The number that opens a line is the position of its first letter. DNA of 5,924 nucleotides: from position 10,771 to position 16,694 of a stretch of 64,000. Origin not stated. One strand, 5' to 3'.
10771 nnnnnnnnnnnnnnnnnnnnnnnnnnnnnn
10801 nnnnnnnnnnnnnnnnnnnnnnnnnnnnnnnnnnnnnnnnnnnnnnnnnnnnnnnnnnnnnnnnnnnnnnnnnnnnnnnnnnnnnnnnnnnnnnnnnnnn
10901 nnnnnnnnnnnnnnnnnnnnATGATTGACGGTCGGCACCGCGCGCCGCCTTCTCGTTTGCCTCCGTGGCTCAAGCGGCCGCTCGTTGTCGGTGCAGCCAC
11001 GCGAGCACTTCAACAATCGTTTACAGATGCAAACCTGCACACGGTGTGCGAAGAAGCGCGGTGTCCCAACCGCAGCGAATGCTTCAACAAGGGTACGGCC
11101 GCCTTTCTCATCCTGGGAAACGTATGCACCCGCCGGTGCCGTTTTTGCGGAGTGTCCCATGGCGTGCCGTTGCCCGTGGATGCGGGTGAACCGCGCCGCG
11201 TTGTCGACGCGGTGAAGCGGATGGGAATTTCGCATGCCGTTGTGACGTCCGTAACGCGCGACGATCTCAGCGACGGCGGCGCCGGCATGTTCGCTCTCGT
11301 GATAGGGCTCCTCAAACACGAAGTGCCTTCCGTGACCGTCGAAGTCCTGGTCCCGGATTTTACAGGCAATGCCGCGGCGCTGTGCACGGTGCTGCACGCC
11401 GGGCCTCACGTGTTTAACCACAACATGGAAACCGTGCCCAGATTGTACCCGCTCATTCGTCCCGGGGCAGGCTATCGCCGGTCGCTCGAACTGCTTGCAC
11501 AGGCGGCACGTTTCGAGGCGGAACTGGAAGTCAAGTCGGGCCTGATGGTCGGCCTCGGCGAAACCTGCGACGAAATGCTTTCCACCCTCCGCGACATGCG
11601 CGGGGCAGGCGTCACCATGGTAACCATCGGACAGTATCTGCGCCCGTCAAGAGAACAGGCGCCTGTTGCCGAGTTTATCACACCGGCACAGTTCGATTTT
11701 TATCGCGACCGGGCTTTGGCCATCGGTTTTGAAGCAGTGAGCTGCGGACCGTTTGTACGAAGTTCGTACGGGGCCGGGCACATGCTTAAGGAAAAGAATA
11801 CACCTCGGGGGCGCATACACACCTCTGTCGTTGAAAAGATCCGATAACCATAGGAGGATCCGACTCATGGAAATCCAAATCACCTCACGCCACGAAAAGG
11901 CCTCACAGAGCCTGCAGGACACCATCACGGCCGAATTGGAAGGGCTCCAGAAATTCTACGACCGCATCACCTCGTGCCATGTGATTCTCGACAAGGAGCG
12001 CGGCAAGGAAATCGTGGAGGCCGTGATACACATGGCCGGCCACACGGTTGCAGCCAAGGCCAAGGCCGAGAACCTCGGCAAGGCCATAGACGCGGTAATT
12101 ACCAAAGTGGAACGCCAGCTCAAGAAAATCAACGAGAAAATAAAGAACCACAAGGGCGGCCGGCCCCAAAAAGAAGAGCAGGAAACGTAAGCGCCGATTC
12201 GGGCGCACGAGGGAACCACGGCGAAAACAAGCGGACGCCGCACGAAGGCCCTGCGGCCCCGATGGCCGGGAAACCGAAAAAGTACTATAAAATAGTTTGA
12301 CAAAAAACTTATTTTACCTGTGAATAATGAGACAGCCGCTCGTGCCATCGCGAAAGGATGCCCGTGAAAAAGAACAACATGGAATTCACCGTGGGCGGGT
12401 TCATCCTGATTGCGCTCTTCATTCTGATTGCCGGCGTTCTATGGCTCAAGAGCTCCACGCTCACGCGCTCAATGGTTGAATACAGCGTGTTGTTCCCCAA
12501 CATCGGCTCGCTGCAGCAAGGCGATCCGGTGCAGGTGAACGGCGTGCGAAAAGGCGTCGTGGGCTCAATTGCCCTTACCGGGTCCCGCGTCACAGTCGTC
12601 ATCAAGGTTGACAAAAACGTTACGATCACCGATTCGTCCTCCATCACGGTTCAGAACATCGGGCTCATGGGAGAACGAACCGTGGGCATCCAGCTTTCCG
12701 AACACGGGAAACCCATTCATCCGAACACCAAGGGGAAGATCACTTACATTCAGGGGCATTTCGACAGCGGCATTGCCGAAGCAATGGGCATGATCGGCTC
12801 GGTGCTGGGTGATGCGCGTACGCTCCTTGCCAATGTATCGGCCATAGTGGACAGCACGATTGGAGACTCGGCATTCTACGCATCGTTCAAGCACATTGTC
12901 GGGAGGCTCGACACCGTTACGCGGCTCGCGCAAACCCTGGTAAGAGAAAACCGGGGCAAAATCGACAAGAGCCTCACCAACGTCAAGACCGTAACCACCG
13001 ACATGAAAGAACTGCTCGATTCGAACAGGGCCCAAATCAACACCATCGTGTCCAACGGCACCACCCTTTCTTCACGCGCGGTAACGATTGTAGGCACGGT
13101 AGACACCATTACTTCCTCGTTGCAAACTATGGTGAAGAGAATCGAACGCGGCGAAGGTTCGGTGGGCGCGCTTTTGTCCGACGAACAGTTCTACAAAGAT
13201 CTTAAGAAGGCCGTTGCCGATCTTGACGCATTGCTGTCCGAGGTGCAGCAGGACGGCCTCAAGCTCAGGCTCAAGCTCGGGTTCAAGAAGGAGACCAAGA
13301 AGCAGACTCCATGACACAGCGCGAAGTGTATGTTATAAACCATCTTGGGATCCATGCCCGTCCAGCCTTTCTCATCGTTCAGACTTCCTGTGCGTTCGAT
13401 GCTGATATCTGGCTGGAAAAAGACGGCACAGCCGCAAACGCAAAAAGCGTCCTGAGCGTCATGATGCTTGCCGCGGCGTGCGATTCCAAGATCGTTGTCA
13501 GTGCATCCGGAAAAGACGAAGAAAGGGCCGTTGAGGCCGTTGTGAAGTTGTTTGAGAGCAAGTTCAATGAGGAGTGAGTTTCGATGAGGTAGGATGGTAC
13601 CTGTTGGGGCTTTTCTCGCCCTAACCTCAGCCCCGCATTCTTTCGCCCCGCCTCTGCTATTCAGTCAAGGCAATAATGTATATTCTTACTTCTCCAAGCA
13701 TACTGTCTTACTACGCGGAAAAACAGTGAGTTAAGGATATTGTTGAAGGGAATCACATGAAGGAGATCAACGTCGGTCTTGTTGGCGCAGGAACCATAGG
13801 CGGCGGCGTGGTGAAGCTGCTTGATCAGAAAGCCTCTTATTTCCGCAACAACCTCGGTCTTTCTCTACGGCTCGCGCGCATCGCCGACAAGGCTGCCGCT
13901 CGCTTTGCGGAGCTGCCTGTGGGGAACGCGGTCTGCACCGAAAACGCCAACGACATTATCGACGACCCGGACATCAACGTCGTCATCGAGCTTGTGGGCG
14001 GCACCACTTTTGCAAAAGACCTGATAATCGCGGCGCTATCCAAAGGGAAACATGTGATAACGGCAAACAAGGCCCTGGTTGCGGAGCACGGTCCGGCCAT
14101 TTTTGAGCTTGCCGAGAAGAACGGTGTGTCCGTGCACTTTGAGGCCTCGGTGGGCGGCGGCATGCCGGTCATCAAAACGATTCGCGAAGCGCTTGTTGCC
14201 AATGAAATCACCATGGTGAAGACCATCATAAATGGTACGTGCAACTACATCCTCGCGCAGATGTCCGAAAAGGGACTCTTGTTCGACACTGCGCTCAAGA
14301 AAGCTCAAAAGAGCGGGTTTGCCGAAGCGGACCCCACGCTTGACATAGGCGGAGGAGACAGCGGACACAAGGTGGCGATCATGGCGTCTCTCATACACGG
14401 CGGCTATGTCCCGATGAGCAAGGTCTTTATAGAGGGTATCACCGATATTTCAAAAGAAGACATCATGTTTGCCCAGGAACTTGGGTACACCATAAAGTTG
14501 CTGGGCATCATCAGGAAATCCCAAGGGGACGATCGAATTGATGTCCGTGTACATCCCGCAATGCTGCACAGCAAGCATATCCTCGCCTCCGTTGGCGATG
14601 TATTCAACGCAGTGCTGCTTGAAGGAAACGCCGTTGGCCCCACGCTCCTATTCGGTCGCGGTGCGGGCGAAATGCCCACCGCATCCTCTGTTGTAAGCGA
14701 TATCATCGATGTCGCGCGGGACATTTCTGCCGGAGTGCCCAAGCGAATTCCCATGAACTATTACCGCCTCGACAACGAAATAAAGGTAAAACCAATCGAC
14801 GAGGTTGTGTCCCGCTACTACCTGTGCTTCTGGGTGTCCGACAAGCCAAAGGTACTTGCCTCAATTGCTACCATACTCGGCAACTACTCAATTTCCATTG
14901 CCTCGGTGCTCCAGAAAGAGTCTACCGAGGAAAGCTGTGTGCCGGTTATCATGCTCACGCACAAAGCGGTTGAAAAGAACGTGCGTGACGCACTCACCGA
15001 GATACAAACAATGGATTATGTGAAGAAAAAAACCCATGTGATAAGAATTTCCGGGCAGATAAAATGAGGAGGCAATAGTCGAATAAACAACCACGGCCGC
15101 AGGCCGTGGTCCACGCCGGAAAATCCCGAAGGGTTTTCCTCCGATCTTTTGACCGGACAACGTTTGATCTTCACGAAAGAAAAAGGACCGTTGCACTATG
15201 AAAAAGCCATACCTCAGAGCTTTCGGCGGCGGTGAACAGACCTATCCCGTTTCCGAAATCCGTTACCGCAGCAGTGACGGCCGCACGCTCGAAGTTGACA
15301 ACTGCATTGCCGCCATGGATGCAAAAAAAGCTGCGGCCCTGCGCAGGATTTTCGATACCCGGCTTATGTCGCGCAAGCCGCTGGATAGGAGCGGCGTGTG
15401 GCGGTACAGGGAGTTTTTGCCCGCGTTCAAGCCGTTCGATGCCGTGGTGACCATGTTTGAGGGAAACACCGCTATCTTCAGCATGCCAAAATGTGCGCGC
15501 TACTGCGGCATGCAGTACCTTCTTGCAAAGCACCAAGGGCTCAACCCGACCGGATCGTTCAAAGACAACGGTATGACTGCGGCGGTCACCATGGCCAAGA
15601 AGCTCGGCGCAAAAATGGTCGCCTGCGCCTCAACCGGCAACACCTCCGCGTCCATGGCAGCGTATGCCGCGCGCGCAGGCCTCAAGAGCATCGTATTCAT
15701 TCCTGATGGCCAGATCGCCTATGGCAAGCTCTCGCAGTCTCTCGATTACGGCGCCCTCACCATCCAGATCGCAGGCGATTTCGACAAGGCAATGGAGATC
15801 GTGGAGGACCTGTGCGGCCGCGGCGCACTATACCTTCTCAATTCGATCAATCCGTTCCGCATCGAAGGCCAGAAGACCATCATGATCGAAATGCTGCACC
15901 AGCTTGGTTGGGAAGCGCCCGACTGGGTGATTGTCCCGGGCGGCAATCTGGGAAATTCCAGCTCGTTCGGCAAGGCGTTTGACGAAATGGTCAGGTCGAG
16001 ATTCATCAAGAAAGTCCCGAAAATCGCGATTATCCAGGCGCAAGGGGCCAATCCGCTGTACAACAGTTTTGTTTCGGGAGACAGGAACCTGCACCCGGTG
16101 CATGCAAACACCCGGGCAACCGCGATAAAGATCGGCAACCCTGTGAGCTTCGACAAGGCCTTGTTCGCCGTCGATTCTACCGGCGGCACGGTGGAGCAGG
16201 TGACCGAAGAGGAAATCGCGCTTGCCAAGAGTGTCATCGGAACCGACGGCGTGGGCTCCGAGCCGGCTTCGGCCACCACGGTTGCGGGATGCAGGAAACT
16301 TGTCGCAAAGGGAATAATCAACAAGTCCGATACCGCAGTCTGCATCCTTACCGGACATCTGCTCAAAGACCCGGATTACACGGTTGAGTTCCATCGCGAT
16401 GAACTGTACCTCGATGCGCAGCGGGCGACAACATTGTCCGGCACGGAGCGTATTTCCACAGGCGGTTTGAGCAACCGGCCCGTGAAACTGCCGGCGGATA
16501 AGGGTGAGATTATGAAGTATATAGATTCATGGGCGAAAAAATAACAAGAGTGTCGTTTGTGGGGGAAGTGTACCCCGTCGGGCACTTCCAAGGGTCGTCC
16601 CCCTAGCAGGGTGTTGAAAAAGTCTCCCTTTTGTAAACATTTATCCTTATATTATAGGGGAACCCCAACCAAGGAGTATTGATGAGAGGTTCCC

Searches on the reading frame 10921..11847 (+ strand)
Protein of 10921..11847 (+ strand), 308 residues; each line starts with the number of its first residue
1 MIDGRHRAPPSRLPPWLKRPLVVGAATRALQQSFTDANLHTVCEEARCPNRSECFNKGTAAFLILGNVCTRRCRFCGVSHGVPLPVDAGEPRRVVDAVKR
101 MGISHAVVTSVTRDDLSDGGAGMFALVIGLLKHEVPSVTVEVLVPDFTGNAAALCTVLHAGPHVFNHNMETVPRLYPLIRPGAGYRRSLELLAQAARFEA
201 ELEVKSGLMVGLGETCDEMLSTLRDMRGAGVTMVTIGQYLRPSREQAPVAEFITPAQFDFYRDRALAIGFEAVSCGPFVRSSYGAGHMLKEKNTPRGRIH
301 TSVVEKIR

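Call 41: search_protein_families(library=pfam, proteins=[window:10921-11847:+], max_evalue=0.001)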
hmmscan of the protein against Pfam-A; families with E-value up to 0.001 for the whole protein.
window:10921-11847:+ (308 aa): 2 families
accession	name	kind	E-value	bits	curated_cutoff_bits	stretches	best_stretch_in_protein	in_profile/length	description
PF04055.27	Radical_SAM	-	9.7e-15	55.6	29.5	1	64-225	2-165/166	Radical SAM superfamily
PF16881.10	LIAS_N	-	1.6e-09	38.5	27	1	10-48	58-96/96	N-terminal domain of lipoyl synthase of Radical_SAM family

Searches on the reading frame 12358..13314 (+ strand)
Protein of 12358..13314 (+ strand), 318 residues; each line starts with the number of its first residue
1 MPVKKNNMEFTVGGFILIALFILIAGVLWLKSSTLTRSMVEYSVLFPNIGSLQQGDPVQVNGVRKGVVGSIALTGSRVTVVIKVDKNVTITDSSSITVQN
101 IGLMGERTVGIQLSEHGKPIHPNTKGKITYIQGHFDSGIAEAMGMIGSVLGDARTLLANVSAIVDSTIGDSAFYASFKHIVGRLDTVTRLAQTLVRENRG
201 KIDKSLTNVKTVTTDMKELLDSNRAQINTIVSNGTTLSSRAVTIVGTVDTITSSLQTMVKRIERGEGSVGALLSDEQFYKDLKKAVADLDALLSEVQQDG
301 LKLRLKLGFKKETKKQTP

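Call 43: search_protein_families(library=pfam, proteins=[window:12358-13314:+], max_evalue=0.001)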
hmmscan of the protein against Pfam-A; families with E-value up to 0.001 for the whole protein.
window:12358-13314:+ (318 aa): 2 families
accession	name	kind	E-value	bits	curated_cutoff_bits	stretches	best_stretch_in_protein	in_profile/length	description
PF02470.25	MlaD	-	2e-13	50.8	25.1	1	40-112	3-79/81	MlaD protein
PF11887.13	Mce4_CUP1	-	0.00064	19.8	32.6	0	178-241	99-161/222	Cholesterol uptake porter CUP1 of Mce4, putative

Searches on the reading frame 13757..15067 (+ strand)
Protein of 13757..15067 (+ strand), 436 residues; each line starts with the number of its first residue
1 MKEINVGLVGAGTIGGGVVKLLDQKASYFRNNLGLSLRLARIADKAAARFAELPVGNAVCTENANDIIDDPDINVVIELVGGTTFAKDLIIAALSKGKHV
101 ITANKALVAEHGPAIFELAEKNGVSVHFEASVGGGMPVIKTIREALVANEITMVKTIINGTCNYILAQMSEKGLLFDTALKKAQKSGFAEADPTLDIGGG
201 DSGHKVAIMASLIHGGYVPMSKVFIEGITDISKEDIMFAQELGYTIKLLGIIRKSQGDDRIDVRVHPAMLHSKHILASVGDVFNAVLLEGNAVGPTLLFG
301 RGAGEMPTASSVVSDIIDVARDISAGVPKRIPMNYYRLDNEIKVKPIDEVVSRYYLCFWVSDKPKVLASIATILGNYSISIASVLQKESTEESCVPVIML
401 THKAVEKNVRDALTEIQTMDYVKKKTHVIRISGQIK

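Call 43: search_protein_families(library=pfam, proteins=[window:13757-15067:+], max_evalue=0.001)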
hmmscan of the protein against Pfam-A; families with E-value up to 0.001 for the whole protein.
window:13757-15067:+ (436 aa): 5 families
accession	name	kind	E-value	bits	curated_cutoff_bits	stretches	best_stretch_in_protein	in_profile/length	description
PF00742.24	Homoserine_dh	-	3.2e-58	196.8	22.9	1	137-317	1-173/173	Homoserine dehydrogenase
PF03447.22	NAD_binding_3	-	9.3e-21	75.1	24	1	10-129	1-116/116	Homoserine dehydrogenase, NAD binding domain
PF01842.31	ACT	-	3.1e-06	27.3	27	1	358-417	5-62/66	ACT domain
PF01408.29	GFO_IDH_MocA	-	2.9e-05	25.2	24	1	4-126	1-116/120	Oxidoreductase family, NAD-binding Rossmann fold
PF03435.24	Sacchrp_dh_NADP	-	0.00017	22.4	25.1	1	6-118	1-117/129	Saccharopine dehydrogenase NADP binding domain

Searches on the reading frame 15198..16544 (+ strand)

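Call 43: search_protein_families(library=pfam, proteins=[window:15198-16544:+], max_evalue=0.001)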
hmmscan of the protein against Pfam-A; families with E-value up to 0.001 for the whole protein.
window:15198-16544:+ (448 aa): 1 family
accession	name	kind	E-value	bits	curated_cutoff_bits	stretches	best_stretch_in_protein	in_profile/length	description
PF00291.31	PALP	-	1e-59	202.7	35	1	84-386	1-295/295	Pyridoxal-phosphate dependent enzyme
